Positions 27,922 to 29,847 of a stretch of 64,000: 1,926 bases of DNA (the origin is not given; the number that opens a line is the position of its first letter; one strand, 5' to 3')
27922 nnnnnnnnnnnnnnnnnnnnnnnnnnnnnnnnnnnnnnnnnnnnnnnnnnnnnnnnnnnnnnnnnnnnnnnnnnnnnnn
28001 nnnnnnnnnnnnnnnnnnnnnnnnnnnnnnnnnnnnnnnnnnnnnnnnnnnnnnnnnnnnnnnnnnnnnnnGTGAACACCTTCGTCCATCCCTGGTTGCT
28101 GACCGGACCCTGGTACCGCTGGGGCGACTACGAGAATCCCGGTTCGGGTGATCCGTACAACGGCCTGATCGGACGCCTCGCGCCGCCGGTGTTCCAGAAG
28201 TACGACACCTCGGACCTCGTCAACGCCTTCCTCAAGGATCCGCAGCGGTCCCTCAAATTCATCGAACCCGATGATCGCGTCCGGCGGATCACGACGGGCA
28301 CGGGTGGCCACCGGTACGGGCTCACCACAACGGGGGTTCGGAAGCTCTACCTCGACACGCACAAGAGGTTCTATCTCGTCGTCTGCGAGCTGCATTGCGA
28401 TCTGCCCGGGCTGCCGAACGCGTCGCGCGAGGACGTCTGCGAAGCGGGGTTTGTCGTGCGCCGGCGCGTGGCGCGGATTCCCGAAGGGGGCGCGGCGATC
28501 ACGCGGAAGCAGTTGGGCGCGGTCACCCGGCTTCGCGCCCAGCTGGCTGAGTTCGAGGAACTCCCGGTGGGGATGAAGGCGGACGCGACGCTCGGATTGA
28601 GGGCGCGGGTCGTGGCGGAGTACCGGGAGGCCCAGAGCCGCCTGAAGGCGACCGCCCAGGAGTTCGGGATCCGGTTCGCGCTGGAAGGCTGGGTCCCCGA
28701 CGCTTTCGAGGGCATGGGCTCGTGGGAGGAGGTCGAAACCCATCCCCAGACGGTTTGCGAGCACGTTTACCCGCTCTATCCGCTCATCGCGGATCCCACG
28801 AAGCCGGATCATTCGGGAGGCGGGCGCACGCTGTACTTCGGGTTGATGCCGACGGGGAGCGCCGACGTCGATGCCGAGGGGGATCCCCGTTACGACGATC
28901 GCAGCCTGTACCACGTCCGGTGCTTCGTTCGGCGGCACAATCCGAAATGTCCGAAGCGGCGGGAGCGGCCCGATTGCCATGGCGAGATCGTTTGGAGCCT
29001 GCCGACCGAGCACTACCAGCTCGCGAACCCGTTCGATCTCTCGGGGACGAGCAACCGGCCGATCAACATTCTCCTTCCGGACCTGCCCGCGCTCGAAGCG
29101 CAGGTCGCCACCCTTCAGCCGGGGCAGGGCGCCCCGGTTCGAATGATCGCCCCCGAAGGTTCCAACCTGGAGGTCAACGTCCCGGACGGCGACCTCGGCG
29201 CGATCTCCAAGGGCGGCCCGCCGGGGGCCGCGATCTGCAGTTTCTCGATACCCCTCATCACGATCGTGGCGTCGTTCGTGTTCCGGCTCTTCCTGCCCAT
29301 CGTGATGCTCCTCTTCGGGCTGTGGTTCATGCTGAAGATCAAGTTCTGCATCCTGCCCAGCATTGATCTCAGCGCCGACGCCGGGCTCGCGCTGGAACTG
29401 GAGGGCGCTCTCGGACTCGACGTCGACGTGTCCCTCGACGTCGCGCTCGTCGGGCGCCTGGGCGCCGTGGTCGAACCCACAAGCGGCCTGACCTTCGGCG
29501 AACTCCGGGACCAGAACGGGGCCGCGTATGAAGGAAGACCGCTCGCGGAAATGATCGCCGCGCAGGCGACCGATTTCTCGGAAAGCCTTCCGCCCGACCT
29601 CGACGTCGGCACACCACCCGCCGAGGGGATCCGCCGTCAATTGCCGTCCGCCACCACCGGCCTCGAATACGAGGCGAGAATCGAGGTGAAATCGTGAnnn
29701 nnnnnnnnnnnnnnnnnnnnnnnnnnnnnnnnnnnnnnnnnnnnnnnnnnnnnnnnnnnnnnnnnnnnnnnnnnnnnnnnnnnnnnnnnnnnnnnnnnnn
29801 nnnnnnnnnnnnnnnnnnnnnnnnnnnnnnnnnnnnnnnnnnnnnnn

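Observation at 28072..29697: Transmembrane protein encoded inside the baseplate operon at the position usually held by PAAR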

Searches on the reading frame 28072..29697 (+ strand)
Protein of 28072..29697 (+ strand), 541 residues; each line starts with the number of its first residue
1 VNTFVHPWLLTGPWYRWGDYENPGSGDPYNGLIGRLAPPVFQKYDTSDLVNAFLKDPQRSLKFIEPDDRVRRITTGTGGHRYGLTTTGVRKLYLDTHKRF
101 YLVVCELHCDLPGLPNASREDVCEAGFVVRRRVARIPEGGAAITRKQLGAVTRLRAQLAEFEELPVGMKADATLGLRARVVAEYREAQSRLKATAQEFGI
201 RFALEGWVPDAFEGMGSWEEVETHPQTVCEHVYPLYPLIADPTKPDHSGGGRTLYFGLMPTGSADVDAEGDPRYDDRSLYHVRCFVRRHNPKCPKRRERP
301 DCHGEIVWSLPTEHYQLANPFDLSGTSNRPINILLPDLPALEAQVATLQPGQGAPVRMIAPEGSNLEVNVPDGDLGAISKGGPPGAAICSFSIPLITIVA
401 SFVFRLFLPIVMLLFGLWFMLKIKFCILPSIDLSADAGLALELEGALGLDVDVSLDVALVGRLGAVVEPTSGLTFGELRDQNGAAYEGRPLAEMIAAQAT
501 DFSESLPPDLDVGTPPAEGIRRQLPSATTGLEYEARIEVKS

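Call 5: search_protein_families(library=pfam, proteins=[window:28072-29697:+], max_evalue=0.01)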
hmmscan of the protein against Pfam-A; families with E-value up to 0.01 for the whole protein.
window:28072-29697:+ (541 aa): 0 families

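Call 7: find_homologous_proteins(query=window:28072-29697:+)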
Query window:28072-29697:+ (541 aa): 1013 proteins with E <= 0.001 among 8000 candidates; the best 120 are listed.
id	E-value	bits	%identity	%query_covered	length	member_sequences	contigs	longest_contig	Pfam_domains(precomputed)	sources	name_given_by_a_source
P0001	0.0e+0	1257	100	100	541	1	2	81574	-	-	-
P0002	0.0e+0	1159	92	100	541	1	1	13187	-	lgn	-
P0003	1.6e-210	719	60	99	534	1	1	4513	-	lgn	-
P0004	6.8e-210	717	60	99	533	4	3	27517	-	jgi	jgi:hypothetical protein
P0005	7.5e-206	704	60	99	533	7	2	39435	-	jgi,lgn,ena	-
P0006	4.8e-202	691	59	100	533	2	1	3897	-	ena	-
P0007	1.1e-201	690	59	100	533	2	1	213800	-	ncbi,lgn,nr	ncbi:MAG: hypothetical protein KF833_04325 [Verrucomicrobiae bacterium]|nr:hypothetical protein [Ver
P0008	4.5e-200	684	58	100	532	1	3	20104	-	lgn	-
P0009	1.2e-198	680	57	100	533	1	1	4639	-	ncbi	-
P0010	1.7e-197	676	58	99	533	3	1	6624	-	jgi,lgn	-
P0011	6.9e-192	657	56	100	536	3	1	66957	-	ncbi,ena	-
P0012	1.6e-191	656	58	100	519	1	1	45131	-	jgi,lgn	jgi:hypothetical protein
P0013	2.6e-189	649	56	100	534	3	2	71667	-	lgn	-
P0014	6.5e-186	638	56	100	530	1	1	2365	-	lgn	-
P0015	6.9e-186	638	54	100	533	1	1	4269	-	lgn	-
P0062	2.4e-138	481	46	100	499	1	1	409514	-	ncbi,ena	-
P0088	2.1e-132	461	44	98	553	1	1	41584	-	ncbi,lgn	-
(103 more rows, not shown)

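Call 8: search_protein_families(library=ncbifam, proteins=[window:28072-29697:+], max_evalue=0.01)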
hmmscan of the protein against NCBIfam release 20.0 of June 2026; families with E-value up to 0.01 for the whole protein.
window:28072-29697:+ (541 aa): 0 families

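Call 11: find_related_loci(query=A1, collection=genome_contigs, flank=10000)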
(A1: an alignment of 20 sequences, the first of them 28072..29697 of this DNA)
Query A1 (541 aa) in genome_contigs; peptide patterns used: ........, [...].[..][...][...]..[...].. (x = any residue, [..] = any of these).
100 stretches matched a pattern; 57 encode a relative of the query (tblastn E <= 1e-3); 56 distinct loci.
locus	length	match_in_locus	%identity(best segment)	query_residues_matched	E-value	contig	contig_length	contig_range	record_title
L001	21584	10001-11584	61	6-541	0e+0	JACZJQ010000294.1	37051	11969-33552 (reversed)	MAG: Bryobacteraceae bacterium isolate MAG23 acidobacteriales_1_contig_1235096, whole genome shotgun sequence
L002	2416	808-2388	60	6-540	0e+0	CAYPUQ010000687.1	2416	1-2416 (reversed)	MAG TPA_asm: uncultured Solibacteraceae bacterium isolate SRP217488_co1_14 genome assembly, contig: NODE_70674_length_24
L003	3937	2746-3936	60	1-415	2e-166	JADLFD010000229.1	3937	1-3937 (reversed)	MAG: Verrucomicrobiales bacterium isolate SJ352 c_000000261216, whole genome shotgun sequence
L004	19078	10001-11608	56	1-541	0e+0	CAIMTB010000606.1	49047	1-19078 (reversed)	MAG: uncultured Verrucomicrobia bacterium isolate LJ-3-4m_bin-0163 genome assembly, contig: bin-0163:606/671, whole geno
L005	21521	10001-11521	45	1-533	5e-141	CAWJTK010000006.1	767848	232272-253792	MAG: Terriglobia bacterium isolate MFD04463.bin.2.156 genome assembly, contig: contig_36542, whole genome shotgun sequen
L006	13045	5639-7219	46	6-538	2e-137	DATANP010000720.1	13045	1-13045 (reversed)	MAG TPA_asm: Thermoanaerobaculia bacterium isolate SMAG_U7022 k141_293221, whole genome shotgun sequence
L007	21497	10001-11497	46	1-539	1e-144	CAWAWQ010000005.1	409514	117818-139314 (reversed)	MAG: uncultured Acidobacteriaceae bacterium isolate MFD05502.bin.1.151 genome assembly, contig: contig_55537, whole geno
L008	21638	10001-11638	44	3-533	2e-136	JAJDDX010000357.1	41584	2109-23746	MAG: Phycisphaerae bacterium isolate OFTM243 OFTM243_356, whole genome shotgun sequence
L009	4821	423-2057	46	6-539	4e-136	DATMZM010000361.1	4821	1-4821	MAG TPA_asm: Thermoanaerobaculia bacterium isolate SMAG_U11135 k141_3993529, whole genome shotgun sequence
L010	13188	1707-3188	45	7-541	9e-128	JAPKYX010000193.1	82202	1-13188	MAG: Acidobacteria bacterium isolate LacPavin_0818_WC50_MAG_62_10 LacPavin_0818_WC50_scaffold_418797, whole genome shotg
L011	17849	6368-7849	45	7-541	5e-127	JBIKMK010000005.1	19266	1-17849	MAG: Bryobacteraceae bacterium isolate ME2014-09-07_3300035187_group5_bin119 Rohwer_bin7_scaffold_1673_c1, whole genome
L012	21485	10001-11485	45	6-541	4e-127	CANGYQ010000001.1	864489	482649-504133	MAG: Bryobacteraceae bacterium isolate RE-18aug17-11 genome assembly, contig: RE-18aug17-C2, whole genome shotgun sequen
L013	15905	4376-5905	46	6-540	2e-126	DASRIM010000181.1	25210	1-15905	MAG TPA_asm: Pyrinomonadaceae bacterium isolate SMAG_U10110 k141_585060, whole genome shotgun sequence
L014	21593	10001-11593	45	6-506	6e-130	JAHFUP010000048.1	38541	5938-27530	MAG: Acidimicrobiia bacterium isolate nzgw82 NODE_949_length_38542_cov_71.883423, whole genome shotgun sequence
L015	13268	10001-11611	46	6-538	2e-121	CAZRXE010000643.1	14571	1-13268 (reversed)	MAG TPA_asm: uncultured Heliomicrobium sp. isolate binchicken_co200_54 genome assembly, contig: k141_15956, whole genome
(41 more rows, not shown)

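Call 12: find_encoding_contigs(protein=P0062, flank=10000, max_places=2)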
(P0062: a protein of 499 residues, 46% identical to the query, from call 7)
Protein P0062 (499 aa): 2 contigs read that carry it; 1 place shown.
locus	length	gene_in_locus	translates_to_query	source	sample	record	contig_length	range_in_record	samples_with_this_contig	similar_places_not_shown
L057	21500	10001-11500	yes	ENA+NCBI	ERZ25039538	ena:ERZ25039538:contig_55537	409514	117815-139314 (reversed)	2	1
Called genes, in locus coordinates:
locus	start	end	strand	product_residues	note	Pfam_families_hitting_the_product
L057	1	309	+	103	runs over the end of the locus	-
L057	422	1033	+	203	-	PF14065:Pvc16_N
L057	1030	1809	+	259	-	-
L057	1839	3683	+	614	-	PF04984:Phage_sheath_1, PF17482:Phage_sheath_1C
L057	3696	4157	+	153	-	PF06841:Phage_T4_gp19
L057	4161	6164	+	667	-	PF04984:Phage_sheath_1, PF17482:Phage_sheath_1C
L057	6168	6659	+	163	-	PF06841:Phage_T4_gp19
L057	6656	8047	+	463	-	PF19266:CIS_tube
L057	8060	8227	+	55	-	-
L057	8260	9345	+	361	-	PF05954:Phage_GPD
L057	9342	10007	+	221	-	PF04717:Phage_base_V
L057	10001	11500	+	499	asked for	-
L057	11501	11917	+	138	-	PF04965:GPW_gp25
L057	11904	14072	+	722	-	-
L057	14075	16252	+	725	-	PF09684:Tail_P2_I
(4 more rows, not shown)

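Call 13: find_encoding_contigs(protein=P0088, flank=10000, max_places=2)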
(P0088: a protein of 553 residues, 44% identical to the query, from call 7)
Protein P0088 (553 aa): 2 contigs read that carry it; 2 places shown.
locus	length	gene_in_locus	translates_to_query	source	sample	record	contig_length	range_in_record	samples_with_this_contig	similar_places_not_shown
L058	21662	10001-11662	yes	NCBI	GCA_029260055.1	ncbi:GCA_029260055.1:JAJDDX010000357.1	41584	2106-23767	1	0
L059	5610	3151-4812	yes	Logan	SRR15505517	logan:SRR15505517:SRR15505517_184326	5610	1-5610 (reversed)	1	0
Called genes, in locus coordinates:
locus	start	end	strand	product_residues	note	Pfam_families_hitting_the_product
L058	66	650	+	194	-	PF14065:Pvc16_N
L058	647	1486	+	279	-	-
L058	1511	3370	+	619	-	PF04984:Phage_sheath_1, PF17482:Phage_sheath_1C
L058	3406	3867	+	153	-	PF06841:Phage_T4_gp19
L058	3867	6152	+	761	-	PF17482:Phage_sheath_1C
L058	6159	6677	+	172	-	PF06841:Phage_T4_gp19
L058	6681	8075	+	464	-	PF19266:CIS_tube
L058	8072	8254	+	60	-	-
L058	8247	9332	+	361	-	PF05954:Phage_GPD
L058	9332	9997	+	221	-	PF04717:Phage_base_V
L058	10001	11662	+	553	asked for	-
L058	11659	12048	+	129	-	PF04965:GPW_gp25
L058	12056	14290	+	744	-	-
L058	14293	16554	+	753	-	PF01436:NHL (faint), PF09684:Tail_P2_I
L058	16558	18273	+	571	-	-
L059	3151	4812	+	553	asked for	-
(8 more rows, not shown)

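Call 24: search_solved_structures(query=A2, max_evalue=10, show_alignments=2)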
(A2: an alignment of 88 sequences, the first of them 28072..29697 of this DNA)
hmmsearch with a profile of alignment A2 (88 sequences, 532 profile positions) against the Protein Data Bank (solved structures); distinct sequences matched with E-value up to 10: 2.
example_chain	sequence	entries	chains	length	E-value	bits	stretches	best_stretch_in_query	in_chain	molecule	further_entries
6emw_D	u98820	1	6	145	0.33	13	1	112-206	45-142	ATP-dependent Clp protease ATP-binding subunit ClpC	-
3kt9_A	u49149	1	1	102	0.67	12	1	177-238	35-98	Aprataxin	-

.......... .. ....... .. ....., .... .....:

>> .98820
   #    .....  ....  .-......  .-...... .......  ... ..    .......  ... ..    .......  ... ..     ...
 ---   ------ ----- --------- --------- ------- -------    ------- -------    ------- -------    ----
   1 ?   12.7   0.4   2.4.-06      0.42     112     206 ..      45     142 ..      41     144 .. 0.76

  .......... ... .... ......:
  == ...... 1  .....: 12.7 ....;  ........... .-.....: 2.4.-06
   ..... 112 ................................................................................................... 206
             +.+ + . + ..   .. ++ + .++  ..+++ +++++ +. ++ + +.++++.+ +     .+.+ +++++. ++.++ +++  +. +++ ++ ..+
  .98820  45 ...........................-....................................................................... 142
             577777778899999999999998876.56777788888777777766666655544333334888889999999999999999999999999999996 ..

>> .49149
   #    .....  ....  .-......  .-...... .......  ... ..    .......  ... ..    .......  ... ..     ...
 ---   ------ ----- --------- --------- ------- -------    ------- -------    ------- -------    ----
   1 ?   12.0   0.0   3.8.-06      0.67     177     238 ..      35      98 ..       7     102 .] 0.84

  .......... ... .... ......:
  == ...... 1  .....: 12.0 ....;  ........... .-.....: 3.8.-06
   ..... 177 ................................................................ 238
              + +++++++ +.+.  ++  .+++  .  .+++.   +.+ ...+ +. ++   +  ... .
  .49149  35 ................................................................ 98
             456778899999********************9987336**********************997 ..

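Call 29: search_protein_representatives(alignment_id=A1)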
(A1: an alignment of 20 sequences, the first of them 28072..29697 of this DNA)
Query: 20 sequences, 534 profile positions. Proteins with E-value up to 0.001 (for the whole library): 1168; up to 1e-10: 695; up to 1e-30: 252. The best 150 are listed.
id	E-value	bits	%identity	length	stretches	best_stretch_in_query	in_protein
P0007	5.7e-237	804.3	-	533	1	1-533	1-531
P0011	1.7e-229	779.7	-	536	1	1-533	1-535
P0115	5.9e-203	692.1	-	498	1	4-533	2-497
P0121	8.9e-203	691.5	-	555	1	3-533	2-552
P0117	2.1e-199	680.3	-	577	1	3-531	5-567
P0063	1.2e-198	677.8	-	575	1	4-532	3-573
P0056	1.1e-197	674.7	-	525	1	5-531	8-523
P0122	3.8e-193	659.7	-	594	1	4-533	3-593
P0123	5.8e-192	655.8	-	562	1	3-526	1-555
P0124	1.4e-191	654.5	-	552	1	3-533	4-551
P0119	2.0e-191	654.0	-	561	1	5-533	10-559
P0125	1.6e-184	631.2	-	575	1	3-532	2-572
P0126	1.8e-181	621.1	-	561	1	3-525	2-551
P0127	2.0e-181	621.0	-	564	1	3-506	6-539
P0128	7.0e-180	615.9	-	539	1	4-467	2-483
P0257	8.8e-80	285.6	-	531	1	1-438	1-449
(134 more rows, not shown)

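Call 33: predict_structure(alignment_id=A2)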
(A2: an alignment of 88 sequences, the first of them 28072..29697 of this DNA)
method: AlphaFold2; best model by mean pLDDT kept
length: 541 residues; sequences in the alignment: 88
mean_pLDDT: 84.6   pTM: 0.83
mean pLDDT of the five models: 84.6, 82.8, 82.6, 80.5, 80.5
residues with pLDDT >= 90: 260; 70-90: 186; 50-70: 86; < 50: 9
segments of 3 or more residues with pLDDT < 50: 1-3, 425-429
pLDDT, mean of each block of 10 residues (from residue 1): 73 86 69 94 97 97 93 74 85 93 98 95 96 95 93 90 88 91 97 97 97 97 97 97 94 97 93 94 96 80 92 94 73 65 72 69 73 81 67 64 71 70 53 70 72 72 86 86 82 83 81 79 83 91 67
secondary structure, 60 per line:
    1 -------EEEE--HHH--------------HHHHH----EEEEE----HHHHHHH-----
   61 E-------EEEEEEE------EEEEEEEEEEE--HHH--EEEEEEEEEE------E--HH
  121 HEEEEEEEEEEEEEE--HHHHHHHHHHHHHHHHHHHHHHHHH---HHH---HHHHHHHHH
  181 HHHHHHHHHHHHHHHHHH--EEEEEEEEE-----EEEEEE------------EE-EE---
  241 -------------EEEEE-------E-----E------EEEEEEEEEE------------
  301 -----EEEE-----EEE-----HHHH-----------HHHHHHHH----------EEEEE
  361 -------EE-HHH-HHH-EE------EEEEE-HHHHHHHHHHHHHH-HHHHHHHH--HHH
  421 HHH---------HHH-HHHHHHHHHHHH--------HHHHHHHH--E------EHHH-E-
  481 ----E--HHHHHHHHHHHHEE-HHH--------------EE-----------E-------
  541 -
elements in order: E8-11 H31-35 E40-44 H49-55 E69-75 E82-92 E100-109 E122-135 H138-162 H172-198 E201-209 E215-220 E254-258 E279-288 E306-309 E315-317 H323-326 H338-345 E356-360 E387-391 H393-406 H408-415 H418-423 H437-448 H457-464 H488-499

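Call 37: fold_search(model_id=the predicted structure, library=pdb)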
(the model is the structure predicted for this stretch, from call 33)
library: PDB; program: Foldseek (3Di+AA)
matches with E <= 10: 352; with E <= 0.001: 0
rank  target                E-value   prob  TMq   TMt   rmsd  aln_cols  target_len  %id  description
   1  5xu0_C                3.4e-02  0.14  0.08  0.16  21.4       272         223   10  Structure of the membrane fusion protein Spr0693 from Streptococcus pneumoniae R6 (released 2018-01-24)
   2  4dk1_A                8.3e-02  0.35  0.11  0.21  19.1       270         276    8  Crystal Structure of MacA-MexA chimeric protein, containing the Pseudomonas aeruginosa MexA alpha-hairpin domain. (released 2012-03-07)
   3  6iol_K                8.3e-02  0.28  0.11  0.17  29.1       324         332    9  Cryo-EM structure of multidrug efflux pump MexAB-OprM (60 degree state) (released 2019-04-03)
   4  4dk1_C                1.2e-01  0.51  0.11  0.21  17.9       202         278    7  Crystal Structure of MacA-MexA chimeric protein, containing the Pseudomonas aeruginosa MexA alpha-hairpin domain. (released 2012-03-07)
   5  4lmh_B                1.5e-01  0.25  0.13  0.11  15.0       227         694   10  Crystal structure of the outer membrane decaheme cytochrome OmcA (released 2014-04-16)
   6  4lmh_D                1.7e-01  0.18  0.14  0.11  24.8       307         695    8  Crystal structure of the outer membrane decaheme cytochrome OmcA (released 2014-04-16)
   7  4dzb_B                1.8e-01  0.07  0.09  0.16  23.0       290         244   12  Mucosal-associated invariant T cell receptor, Valpha7.2Jalpha33-Vbeta2 (released 2012-03-28)
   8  2x9y                  2.1e-01  0.30  0.11  0.13  19.0       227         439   10  STRUCTURE OF THE PILUS BACKBONE (RRGB) FROM STREPTOCOCCUS PNEUMONIAE (released 2010-06-30)
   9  2y1v_A                2.2e-01  0.28  0.11  0.10  21.6       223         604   11  Full length structure of RrgB Pilus protein from Streptococcus pneumoniae (released 2011-11-09)
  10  2ymw_A                2.2e-01  0.07  0.13  0.11  19.8       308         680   12  Structure of the epsilon-lysine oxidase from Marinomonas mediterranea (released 2013-10-23)
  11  6rp9_E                2.6e-01  0.13  0.08  0.16  13.3       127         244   16  Crystal structure of the T-cell receptor NYE_S3 bound to HLA A2*01-SLLMWITQV (released 2020-01-15)
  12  4dk1_B                2.7e-01  0.33  0.11  0.20  18.1       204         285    7  Crystal Structure of MacA-MexA chimeric protein, containing the Pseudomonas aeruginosa MexA alpha-hairpin domain. (released 2012-03-07)
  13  9hbp_G                3.1e-01  0.05  0.07  0.20  12.6       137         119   10  Cryo-EM structure of the canine distemper virus tetrameric attachment H glycoprotein in complex with two different Nan (released 2026-01-21)
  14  6rp9_L                3.2e-01  0.11  0.09  0.16  13.3       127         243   16  Crystal structure of the T-cell receptor NYE_S3 bound to HLA A2*01-SLLMWITQV (released 2020-01-15)
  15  3qjf_B                3.2e-01  0.06  0.09  0.16  22.8       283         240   12  Crystal structure of the 2B4 TCR (released 2011-04-27)
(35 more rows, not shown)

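Call 38: fold_search(model_id=the predicted structure, library=viral)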
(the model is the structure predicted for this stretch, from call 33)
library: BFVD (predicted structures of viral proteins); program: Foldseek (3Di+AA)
matches with E <= 10: 368; with E <= 0.001: 0
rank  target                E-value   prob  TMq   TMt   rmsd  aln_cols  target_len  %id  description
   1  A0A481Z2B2            2.8e-02  0.12  0.08  0.10  24.8       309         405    9  Uncharacterized protein [Pithovirus LCPAC101]
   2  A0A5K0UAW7            4.9e-02  0.10  0.12  0.15  20.1       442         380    9  Ig family protein [Yasminevirus sp. GU-2018]
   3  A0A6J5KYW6            1.7e-01  1.00  0.11  0.51   1.2        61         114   21  Uncharacterized protein [uncultured Caudovirales phage]
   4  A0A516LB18            2.5e-01  0.92  0.11  0.08   8.7        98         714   12  (no name in the UniProt tables at hand)
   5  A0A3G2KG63            3.2e-01  0.47  0.09  0.14   6.2        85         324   14  Tail assembly chaperone [Arthrobacter phage Faja]
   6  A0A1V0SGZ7            3.2e-01  0.13  0.10  0.07  28.0       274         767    7  Collagen triple helix repeat containing protein [Hokovirus HKV1]
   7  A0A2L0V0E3            4.5e-01  0.85  0.11  0.39  15.3       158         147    9  Uncharacterized protein [Agrobacterium phage Atu_ph07]
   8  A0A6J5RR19            5.3e-01  0.80  0.10  0.41   8.8        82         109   10  Uncharacterized protein [uncultured Caudovirales phage]
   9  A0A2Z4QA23            5.6e-01  0.72  0.10  0.40   9.4       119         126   11  (no name in the UniProt tables at hand)
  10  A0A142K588            7.0e-01  0.30  0.11  0.39  17.3       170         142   12  (no name in the UniProt tables at hand)
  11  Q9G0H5                7.9e-01  0.41  0.11  0.40  19.3       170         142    9  Gp10 [Roseobacter phage SIO1]
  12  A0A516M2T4            9.3e-01  0.97  0.11  0.73   2.1        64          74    9  (no name in the UniProt tables at hand)
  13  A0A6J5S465            1.1e+00  0.97  0.10  0.60   2.2        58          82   14  Uncharacterized protein [uncultured Caudovirales phage]
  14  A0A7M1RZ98            1.2e+00  0.47  0.11  0.15  14.8       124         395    8  DNA polymerase [uncultured phage cr127_1]
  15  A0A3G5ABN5            1.2e+00  0.11  0.09  0.07   9.5       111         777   12  Uncharacterized protein [Hyperionvirus sp.]
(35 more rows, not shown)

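Call 48: search_dna_similar(query=window:28072-29697:+, collection=phages, mode=protein, max_evalue=0.001)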
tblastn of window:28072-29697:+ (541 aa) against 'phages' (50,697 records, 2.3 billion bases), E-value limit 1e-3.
No match.
